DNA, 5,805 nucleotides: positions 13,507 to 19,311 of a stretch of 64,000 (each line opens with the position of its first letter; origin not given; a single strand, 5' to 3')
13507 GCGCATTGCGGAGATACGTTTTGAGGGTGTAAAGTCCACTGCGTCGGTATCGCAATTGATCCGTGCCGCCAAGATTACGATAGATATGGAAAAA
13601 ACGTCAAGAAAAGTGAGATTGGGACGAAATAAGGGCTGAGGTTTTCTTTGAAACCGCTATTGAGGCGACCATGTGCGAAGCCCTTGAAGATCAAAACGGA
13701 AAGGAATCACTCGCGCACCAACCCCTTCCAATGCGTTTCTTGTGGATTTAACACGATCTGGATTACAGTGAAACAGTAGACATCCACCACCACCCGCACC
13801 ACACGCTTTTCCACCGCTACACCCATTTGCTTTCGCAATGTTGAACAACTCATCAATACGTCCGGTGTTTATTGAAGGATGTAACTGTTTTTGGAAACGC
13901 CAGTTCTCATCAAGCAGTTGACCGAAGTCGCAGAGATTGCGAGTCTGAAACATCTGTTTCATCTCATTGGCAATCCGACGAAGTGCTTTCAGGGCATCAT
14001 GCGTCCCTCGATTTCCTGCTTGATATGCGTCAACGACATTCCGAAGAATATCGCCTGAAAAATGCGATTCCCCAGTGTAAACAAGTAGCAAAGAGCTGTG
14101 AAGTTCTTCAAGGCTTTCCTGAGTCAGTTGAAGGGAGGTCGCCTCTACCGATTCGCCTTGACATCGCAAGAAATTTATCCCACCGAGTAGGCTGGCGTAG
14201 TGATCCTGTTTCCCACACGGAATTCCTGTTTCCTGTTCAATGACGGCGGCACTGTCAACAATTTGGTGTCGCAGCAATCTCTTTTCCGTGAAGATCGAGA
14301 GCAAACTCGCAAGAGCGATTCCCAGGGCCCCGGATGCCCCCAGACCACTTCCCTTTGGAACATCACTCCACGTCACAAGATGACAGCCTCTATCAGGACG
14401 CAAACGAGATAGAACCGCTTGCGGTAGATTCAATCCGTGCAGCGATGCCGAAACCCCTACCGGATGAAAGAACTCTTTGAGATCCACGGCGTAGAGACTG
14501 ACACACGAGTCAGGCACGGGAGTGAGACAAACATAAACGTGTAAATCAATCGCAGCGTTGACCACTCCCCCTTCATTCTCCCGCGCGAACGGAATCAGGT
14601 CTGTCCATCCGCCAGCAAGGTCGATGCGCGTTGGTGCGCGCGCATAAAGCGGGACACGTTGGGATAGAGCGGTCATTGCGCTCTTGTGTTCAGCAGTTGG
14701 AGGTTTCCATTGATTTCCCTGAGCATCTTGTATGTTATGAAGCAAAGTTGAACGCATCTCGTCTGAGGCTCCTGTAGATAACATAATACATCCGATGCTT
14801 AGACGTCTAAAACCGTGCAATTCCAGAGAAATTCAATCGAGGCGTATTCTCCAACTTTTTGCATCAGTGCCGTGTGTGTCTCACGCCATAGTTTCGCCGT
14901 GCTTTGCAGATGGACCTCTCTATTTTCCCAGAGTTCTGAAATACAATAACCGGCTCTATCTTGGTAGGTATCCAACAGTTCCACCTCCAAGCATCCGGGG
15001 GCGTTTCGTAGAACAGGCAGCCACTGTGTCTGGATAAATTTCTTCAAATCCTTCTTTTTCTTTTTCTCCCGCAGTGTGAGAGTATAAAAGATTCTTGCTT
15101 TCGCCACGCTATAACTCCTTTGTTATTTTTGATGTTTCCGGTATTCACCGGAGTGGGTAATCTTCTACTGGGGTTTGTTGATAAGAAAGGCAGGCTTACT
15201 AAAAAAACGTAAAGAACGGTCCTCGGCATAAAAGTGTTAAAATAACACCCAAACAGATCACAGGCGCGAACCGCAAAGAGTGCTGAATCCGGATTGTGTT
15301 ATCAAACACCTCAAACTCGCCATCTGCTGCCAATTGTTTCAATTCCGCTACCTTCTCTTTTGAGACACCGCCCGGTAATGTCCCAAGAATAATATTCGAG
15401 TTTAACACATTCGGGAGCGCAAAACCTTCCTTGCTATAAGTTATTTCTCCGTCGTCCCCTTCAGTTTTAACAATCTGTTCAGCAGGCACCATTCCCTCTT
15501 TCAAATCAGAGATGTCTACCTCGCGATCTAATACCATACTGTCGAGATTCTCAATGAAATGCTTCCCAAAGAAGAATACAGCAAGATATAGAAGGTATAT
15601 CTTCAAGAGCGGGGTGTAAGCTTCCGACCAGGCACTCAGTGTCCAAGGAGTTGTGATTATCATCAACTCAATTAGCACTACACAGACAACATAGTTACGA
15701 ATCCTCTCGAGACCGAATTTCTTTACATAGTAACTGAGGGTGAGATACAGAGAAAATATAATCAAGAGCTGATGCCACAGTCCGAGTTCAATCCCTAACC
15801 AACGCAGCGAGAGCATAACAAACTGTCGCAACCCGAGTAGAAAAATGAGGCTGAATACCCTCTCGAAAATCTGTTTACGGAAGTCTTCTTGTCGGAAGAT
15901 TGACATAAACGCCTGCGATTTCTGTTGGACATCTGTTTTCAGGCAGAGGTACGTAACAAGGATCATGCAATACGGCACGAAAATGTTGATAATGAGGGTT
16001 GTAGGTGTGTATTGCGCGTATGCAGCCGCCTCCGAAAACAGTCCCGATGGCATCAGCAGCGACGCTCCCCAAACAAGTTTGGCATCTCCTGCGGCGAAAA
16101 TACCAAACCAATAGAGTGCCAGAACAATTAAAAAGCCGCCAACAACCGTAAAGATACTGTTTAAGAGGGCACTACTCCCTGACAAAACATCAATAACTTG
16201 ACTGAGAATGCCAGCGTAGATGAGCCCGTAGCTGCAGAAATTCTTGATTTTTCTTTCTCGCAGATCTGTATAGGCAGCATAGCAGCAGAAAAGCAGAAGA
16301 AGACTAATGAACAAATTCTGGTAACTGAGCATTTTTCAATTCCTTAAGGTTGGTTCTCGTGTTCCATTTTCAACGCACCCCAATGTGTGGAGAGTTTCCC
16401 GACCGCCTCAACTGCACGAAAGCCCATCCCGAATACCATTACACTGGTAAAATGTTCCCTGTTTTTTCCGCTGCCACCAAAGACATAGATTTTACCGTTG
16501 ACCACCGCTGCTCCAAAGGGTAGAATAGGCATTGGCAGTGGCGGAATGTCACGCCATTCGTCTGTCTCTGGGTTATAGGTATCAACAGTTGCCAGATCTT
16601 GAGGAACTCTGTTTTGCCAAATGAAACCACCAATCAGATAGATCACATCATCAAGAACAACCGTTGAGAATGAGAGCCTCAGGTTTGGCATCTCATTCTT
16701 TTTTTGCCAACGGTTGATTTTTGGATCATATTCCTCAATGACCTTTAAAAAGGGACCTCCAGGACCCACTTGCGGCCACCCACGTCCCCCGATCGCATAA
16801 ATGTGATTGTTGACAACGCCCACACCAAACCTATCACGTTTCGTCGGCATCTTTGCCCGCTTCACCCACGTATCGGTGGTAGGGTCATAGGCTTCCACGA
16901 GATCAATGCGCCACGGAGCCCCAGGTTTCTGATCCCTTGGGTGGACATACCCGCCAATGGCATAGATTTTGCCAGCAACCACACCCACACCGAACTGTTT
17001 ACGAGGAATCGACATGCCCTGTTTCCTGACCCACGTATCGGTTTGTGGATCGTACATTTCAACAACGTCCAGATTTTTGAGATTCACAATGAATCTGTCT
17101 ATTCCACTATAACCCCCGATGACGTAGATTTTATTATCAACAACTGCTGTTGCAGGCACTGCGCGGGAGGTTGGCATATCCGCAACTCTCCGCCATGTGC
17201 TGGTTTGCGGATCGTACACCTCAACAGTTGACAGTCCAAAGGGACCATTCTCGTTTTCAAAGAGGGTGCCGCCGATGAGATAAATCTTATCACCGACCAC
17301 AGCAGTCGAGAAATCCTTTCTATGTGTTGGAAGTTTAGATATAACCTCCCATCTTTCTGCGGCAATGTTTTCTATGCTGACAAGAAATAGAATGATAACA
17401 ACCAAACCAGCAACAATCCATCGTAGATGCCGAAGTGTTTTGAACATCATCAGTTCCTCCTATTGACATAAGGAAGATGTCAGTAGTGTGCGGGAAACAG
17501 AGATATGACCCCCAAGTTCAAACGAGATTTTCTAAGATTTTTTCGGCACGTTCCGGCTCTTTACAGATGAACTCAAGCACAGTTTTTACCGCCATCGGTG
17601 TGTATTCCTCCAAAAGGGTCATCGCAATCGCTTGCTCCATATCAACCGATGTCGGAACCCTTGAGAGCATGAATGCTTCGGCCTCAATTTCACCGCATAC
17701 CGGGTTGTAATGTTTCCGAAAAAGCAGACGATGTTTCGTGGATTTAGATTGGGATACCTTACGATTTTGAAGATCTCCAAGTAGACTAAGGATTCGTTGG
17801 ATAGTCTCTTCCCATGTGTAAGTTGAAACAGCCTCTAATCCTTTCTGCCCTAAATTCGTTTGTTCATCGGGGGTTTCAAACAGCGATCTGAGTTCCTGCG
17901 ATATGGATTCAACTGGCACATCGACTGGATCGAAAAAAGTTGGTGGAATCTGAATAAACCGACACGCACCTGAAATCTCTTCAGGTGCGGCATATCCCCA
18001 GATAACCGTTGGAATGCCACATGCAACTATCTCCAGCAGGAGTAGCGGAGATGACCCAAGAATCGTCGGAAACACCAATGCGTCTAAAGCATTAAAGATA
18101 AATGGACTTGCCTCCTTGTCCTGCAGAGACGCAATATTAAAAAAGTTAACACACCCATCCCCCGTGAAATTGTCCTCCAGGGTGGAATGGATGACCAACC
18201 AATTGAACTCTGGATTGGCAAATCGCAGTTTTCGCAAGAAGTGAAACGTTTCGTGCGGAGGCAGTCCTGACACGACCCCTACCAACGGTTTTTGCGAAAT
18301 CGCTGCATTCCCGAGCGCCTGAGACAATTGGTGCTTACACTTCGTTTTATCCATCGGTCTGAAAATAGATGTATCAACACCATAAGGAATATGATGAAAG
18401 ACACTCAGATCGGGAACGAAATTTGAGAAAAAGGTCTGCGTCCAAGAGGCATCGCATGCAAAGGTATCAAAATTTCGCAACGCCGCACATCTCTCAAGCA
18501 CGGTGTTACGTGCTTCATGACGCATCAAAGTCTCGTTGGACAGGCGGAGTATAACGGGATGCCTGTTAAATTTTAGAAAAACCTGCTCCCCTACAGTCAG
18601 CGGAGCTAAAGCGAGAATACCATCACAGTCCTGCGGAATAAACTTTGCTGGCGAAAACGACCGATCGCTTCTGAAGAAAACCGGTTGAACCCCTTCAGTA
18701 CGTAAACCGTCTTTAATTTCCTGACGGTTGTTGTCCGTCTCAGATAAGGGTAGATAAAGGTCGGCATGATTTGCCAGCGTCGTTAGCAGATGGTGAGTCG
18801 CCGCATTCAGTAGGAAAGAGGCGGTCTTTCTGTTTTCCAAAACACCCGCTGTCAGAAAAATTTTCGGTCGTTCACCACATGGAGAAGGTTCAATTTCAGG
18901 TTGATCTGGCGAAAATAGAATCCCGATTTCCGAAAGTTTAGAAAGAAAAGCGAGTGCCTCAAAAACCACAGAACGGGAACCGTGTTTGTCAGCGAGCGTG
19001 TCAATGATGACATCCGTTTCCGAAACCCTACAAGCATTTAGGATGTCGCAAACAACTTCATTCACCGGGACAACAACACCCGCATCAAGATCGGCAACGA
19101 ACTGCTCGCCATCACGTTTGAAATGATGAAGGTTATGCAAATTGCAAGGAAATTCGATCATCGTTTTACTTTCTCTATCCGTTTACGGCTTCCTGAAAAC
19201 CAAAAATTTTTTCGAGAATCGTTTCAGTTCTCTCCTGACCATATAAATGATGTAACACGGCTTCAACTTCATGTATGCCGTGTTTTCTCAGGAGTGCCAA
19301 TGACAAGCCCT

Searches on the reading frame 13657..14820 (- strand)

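Call 43: search_protein_families(library=pfam, proteins=[window:13657-14820:-], max_evalue=0.001)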
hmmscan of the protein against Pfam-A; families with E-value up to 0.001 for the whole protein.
window:13657-14820:- (387 aa): 2 families
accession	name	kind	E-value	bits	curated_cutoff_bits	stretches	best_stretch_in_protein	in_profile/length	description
PF00288.32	GHMP_kinases_N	-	3.4e-12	46.8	22.3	1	134-214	4-87/87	GHMP kinases N terminal domain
PF08544.19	GHMP_kinases_C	-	4.6e-10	40.2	21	1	294-365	8-80/85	GHMP kinases C terminal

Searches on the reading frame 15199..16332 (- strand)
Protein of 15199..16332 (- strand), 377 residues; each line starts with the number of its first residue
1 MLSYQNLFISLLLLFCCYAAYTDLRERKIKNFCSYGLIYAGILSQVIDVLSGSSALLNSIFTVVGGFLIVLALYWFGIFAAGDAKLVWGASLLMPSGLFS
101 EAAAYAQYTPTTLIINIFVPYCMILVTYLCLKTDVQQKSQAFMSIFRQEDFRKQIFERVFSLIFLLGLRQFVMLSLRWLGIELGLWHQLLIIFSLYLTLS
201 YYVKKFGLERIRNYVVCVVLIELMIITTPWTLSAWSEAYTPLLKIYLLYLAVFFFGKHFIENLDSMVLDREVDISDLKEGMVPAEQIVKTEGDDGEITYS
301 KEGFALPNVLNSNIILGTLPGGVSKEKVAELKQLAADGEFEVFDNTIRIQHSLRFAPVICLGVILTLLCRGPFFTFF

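Call 43: search_protein_families(library=pfam, proteins=[window:15199-16332:-], max_evalue=0.001)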
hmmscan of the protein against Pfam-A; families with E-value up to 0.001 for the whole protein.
window:15199-16332:- (377 aa): 2 families
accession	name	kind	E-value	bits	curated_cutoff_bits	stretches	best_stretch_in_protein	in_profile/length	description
PF01478.23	Peptidase_A24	-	1.8e-08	35.2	26.5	1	11-119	2-98/104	Type IV leader peptidase family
PF06819.16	Arc_PepC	-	1.7e-06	28.6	23.4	1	257-339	13-103/110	Archaeal Peptidase A24 C-terminal Domain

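Call 49: search_protein_families(library=ncbifam, proteins=[window:15199-16332:-], max_evalue=0.001)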
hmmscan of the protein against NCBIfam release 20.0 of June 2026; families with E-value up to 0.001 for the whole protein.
window:15199-16332:- (377 aa): 0 families

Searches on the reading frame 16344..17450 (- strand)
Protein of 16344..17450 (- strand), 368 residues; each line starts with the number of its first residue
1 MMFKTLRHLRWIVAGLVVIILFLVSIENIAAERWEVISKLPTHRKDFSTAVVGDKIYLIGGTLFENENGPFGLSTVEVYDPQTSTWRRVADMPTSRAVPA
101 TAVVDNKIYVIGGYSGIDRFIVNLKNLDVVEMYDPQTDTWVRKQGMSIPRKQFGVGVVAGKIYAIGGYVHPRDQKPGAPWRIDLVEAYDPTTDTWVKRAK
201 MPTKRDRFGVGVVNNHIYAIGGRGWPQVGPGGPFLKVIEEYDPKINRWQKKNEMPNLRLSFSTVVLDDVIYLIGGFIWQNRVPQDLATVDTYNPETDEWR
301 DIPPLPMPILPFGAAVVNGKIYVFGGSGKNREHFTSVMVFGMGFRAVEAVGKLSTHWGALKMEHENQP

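Call 43: search_protein_families(library=pfam, proteins=[window:16344-17450:-], max_evalue=0.001)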
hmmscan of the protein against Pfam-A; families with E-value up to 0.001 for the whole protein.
window:16344-17450:- (368 aa): 11 families
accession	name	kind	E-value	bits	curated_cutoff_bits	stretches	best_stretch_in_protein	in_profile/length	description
PF01344.31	Kelch_1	-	6.6e-71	233.8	20.1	6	43-93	1-46/46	Kelch motif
PF25210.1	Kelch_FKB95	-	6.6e-43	147.7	70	4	37-166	26-148/268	FKB95, Kelch-repeats domain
PF13964.12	Kelch_6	-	5.6e-39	131.3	25.3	3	43-96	1-50/50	Kelch motif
PF07646.21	Kelch_2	-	1.3e-38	129.4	21.3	4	47-93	5-48/48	Kelch motif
PF24681.1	Kelch_KLHDC2_KLHL20_DRC7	-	8e-35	120.6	50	3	26-167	86-221/221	KLHDC2/KLHL20/DRC7 Kelch-repeats domain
PF13418.12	Kelch_4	-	1.5e-26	92.5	21.6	3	258-306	2-48/49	Galactose oxidase, central domain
PF24996.1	NANM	-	1.7e-23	83.5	45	2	86-168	43-125/350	N-acetylneuraminate epimerase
PF24981.1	Beta-prop_ATRN-LZTR1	-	4.2e-23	82.5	50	2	28-276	21-280/289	Attractin/LZTR1 beta-propeller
PF13415.12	Kelch_3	-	5.6e-21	74.6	22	1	53-99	1-43/48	Galactose oxidase, central domain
PF13854.13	Kelch_HCF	-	4.8e-08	33.1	113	0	39-170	117-260/345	Host cell factor, Kelch-repeats domain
PF11178.13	DUF2963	-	0.00076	19.3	22.6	0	182-197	8-23/52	Protein of unknown function (DUF2963)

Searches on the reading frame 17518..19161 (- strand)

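Call 43: search_protein_families(library=pfam, proteins=[window:17518-19161:-], max_evalue=0.001)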
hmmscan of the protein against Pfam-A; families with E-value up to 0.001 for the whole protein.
window:17518-19161:- (547 aa): 0 families

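Call 49: search_protein_families(library=ncbifam, proteins=[window:17518-19161:-], max_evalue=0.001)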
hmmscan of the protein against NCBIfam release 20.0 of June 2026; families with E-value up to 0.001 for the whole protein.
window:17518-19161:- (547 aa): 3 families
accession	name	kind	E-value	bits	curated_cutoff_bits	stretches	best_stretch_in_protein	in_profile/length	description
TIGR02472.1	sucr_P_syn_N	equivalog_domain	3.4e-05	22.9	576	0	367-460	349-437/439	sucrose-phosphate synthase, putative, glycosyltransferase domain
NF040492.1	not_ScfB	exception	0.00012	21.1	855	1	9-89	2-81/450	ScfB-related radical SAM/SPASM orphan maturase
TIGR04047.1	MSMEG_0565_glyc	hypoth_equivalog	0.00025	20.3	259.85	0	350-458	268-368/373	MSMEG_0565 family glycosyltransferase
